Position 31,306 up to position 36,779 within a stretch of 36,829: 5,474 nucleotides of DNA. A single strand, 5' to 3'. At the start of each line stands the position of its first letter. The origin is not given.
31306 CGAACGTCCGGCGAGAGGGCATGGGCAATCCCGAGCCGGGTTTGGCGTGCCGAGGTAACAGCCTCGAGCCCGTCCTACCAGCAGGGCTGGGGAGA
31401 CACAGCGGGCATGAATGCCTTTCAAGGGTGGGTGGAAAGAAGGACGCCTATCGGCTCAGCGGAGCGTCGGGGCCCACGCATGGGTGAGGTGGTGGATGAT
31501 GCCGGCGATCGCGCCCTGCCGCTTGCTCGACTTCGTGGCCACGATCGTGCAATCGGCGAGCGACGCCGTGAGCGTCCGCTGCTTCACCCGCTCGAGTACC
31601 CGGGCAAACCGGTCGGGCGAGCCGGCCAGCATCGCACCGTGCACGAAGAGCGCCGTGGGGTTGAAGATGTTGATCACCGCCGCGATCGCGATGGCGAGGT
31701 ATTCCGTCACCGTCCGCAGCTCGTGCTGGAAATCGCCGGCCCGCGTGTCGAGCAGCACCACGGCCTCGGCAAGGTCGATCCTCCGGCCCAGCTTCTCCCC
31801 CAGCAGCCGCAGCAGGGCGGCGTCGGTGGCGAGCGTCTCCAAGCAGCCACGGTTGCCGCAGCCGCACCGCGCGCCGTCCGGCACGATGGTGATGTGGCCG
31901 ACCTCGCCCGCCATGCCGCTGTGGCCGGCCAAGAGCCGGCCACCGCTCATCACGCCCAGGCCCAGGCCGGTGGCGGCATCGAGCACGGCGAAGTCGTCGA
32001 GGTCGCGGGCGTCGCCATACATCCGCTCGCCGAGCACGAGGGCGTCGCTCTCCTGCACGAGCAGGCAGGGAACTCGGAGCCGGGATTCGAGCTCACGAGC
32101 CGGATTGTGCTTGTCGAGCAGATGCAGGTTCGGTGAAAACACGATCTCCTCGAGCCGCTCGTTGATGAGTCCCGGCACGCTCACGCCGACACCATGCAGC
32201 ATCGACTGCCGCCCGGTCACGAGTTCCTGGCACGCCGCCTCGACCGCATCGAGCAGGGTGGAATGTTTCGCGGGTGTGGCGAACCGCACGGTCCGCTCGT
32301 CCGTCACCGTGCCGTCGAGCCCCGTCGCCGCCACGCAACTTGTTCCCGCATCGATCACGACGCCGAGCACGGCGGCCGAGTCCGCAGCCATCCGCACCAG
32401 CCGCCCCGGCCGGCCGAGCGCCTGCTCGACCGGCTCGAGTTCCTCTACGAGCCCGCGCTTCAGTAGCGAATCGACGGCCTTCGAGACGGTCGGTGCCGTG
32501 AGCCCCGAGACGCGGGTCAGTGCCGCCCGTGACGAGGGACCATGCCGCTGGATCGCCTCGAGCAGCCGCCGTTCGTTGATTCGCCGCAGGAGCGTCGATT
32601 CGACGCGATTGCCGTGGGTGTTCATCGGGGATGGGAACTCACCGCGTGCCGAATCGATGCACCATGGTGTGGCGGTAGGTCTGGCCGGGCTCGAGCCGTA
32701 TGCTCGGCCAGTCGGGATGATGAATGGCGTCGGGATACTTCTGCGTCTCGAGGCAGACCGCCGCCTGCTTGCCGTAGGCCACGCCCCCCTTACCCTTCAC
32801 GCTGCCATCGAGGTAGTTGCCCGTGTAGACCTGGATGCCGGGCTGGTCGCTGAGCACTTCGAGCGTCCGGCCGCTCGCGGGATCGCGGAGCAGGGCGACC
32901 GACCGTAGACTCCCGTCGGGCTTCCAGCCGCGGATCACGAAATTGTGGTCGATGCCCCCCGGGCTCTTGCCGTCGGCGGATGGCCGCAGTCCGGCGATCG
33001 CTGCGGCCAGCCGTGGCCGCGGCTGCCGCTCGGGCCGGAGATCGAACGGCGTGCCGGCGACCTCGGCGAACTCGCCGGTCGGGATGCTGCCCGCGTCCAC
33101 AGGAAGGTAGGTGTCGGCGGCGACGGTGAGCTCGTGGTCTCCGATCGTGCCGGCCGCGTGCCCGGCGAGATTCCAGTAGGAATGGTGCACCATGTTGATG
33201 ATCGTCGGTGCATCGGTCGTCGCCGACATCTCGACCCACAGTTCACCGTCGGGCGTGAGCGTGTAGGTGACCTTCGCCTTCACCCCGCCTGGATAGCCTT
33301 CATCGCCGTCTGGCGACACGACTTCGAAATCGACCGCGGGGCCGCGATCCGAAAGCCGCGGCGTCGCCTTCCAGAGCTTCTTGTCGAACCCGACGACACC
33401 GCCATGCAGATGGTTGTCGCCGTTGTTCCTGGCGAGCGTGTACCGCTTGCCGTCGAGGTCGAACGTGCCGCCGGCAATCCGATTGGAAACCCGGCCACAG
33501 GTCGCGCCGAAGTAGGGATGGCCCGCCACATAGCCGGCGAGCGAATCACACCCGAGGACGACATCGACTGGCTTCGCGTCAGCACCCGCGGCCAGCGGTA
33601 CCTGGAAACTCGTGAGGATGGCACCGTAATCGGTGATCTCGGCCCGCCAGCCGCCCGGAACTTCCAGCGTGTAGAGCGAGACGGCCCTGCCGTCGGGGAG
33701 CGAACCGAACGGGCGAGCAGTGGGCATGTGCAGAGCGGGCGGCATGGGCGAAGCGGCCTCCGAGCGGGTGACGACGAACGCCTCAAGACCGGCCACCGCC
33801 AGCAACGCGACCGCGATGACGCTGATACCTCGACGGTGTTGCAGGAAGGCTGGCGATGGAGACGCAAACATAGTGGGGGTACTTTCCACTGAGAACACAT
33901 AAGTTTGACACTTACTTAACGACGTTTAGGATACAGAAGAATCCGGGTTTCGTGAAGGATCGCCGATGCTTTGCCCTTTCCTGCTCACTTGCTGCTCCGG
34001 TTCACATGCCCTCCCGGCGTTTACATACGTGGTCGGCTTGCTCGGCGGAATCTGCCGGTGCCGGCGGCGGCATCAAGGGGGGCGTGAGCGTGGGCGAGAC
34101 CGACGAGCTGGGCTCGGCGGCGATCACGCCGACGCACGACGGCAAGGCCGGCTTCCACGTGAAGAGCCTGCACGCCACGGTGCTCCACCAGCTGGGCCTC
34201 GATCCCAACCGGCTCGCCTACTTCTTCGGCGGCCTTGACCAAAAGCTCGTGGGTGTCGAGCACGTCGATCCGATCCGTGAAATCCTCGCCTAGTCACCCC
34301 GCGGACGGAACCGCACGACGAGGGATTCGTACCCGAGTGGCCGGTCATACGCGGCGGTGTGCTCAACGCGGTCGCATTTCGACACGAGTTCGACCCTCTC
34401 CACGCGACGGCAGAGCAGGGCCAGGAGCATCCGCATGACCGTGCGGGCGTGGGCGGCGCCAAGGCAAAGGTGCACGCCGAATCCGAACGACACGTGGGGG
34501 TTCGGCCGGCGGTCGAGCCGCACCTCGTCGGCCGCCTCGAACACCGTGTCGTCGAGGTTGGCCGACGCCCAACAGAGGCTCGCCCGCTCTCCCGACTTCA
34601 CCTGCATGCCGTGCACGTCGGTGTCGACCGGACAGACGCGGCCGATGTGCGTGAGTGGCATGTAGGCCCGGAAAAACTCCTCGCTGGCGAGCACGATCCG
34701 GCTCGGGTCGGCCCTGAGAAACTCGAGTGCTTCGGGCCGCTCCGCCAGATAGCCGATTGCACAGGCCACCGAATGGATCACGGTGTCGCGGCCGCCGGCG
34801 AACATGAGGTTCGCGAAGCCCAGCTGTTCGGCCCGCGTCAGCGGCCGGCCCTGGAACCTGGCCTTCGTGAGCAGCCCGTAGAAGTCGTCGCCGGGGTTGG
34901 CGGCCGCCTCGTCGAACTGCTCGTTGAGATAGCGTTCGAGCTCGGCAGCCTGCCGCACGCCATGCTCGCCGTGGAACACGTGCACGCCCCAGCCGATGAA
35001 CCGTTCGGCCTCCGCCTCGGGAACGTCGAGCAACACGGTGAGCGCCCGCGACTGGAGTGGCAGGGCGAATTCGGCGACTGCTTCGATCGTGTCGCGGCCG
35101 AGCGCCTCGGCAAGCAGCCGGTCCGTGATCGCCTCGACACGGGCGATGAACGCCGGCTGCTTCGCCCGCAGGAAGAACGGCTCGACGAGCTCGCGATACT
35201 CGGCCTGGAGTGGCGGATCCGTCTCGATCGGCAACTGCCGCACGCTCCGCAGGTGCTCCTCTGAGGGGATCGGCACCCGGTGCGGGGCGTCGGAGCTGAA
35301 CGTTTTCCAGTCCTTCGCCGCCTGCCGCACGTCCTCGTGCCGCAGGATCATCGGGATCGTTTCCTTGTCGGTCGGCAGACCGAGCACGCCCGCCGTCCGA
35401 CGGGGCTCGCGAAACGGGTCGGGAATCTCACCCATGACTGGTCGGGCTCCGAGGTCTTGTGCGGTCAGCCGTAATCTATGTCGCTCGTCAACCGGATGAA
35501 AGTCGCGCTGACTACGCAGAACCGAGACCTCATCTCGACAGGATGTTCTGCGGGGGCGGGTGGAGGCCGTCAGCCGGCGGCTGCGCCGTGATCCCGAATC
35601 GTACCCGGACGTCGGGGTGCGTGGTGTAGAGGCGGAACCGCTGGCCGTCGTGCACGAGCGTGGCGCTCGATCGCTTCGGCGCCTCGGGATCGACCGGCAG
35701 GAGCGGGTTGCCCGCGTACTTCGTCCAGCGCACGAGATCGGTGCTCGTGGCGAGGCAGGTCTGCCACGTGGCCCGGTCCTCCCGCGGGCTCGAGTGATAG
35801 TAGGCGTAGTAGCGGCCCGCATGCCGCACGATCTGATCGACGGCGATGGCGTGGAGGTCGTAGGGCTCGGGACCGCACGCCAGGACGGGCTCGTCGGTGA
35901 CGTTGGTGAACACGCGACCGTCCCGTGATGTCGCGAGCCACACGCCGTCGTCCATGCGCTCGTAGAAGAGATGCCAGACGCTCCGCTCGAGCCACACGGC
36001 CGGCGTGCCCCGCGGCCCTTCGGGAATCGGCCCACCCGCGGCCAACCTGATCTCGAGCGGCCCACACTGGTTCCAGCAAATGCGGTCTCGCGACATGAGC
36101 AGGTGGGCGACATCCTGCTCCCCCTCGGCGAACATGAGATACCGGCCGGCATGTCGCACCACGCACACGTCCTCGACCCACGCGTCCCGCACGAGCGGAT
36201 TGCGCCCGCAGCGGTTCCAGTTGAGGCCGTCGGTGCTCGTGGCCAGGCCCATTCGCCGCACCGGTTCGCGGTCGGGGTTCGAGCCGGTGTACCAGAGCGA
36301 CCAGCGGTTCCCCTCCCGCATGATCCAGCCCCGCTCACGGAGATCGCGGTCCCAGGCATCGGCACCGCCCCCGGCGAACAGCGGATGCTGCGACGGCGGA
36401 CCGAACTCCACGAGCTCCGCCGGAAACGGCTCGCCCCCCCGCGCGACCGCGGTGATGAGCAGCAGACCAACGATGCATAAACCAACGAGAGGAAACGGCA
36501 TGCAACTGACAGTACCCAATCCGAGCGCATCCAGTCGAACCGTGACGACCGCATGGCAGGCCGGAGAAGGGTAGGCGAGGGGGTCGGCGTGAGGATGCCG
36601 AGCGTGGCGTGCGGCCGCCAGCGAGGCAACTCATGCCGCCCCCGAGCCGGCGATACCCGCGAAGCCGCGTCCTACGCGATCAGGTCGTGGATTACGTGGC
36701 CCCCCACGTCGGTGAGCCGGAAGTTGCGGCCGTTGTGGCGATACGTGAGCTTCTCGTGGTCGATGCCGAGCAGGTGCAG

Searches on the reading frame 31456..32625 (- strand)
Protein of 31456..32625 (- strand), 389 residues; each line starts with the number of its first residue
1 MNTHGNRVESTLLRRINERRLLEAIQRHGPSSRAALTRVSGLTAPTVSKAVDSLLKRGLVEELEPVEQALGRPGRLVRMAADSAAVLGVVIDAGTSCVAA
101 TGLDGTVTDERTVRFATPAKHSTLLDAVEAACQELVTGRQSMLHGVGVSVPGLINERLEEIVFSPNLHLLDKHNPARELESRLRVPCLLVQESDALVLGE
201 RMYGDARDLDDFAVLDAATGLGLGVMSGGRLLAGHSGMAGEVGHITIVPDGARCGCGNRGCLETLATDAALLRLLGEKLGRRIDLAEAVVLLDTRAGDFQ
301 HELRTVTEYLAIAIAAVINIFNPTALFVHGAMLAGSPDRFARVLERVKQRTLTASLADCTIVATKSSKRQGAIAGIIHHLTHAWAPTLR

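Call 8: search_protein_families(library=pfam, proteins=[window:31456-32625:-], max_evalue=0.01)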
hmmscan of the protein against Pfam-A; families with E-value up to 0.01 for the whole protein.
window:31456-32625:- (389 aa): 9 families
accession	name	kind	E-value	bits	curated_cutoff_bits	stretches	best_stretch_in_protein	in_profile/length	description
PF00480.26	ROK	-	1.2e-45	156.8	22.9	1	91-373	4-285/294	ROK family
PF12802.13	MarR_2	-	9.9e-09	35.7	27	1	18-62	7-52/61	MarR family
PF13412.12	HTH_24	-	4e-07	29.9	21.9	1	15-61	2-48/48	Winged helix-turn-helix DNA-binding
PF01047.28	MarR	-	3e-05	24.3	24.6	1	20-61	7-48/59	MarR family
PF09339.16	HTH_IclR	-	0.0022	18.2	22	1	20-62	7-50/52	IclR helix-turn-helix domain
PF25212.1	HVO_A0114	-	0.0028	17.8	27.6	1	18-61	24-67/84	HVO_A0114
PF01978.25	TrmB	-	0.0034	17.6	25.6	1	20-62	12-54/68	Sugar-specific transcriptional regulator TrmB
PF13463.12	HTH_27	-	0.0056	17.4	22.2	0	18-62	5-50/68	Winged helix DNA-binding domain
PF25213.1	HVO_A0261_N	-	0.0073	16.6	35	1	12-78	7-71/86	HVO_A0261 N-terminal domain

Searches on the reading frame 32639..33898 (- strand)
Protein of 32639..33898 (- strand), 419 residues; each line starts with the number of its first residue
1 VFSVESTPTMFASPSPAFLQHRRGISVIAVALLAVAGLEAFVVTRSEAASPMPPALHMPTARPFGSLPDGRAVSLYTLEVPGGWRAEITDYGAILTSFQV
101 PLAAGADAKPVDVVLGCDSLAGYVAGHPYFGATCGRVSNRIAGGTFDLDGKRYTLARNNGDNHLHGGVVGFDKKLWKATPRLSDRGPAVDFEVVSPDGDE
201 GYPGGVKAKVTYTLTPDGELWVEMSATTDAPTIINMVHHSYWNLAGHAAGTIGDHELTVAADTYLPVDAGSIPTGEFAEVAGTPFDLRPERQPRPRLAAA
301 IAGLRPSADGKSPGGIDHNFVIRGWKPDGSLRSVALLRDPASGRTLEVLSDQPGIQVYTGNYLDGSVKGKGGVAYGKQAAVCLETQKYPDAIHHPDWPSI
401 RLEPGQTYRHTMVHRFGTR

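Call 8: search_protein_families(library=pfam, proteins=[window:32639-33898:-], max_evalue=0.01)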
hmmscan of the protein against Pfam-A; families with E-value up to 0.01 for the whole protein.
window:32639-33898:- (419 aa): 1 family
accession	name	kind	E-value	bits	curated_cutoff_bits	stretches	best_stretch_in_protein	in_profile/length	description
PF01263.26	Aldose_epim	-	1.7e-84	284.2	27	1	75-413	2-297/299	Aldose 1-epimerase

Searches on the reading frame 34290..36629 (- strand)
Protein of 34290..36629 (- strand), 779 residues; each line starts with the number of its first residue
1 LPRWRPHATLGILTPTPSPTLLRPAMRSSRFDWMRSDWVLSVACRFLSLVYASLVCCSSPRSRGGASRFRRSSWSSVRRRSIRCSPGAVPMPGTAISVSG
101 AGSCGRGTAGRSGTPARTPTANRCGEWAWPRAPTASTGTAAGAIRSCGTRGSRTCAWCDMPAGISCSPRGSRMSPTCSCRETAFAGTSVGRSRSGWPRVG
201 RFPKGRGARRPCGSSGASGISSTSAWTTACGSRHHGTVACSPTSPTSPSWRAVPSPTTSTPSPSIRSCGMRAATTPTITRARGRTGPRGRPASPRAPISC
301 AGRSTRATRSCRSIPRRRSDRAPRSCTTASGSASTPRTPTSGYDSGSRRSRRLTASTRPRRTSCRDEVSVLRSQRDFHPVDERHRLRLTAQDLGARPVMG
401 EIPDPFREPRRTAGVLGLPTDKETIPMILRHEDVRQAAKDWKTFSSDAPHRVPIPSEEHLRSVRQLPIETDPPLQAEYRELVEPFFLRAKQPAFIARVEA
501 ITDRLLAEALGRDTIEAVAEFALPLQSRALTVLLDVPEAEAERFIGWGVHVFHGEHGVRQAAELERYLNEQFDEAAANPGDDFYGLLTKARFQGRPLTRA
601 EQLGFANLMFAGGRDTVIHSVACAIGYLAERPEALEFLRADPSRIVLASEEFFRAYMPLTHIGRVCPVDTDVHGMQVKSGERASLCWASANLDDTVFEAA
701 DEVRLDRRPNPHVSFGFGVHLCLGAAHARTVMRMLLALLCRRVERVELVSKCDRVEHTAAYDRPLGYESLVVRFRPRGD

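Call 8: search_protein_families(library=pfam, proteins=[window:34290-36629:-], max_evalue=0.01)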
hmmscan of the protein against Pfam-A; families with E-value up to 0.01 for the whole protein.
window:34290-36629:- (779 aa): 1 family
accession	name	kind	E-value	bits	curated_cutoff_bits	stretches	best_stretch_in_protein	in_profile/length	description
PF00067.27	p450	-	1.2e-11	44.5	22.8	1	581-742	239-431/462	Cytochrome P450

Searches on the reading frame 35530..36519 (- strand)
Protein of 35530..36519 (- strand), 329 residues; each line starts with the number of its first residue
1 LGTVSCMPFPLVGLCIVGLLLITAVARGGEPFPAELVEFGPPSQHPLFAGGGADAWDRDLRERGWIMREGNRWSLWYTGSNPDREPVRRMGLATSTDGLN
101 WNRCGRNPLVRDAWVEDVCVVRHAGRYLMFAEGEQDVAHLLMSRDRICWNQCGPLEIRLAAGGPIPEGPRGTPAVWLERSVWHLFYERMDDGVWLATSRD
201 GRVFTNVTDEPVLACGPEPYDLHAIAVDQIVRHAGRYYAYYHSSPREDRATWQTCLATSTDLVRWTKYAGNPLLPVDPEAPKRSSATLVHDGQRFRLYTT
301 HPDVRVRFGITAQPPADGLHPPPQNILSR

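Call 8: search_protein_families(library=pfam, proteins=[window:35530-36519:-], max_evalue=0.01)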
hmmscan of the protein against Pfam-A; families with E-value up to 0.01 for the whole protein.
window:35530-36519:- (329 aa): 1 family
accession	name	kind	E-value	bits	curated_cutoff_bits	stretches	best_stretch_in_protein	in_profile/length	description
PF00251.26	Glyco_hydro_32N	-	0.00067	19.7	22.1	0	230-301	15-88/307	Glycosyl hydrolases family 32 N-terminal domain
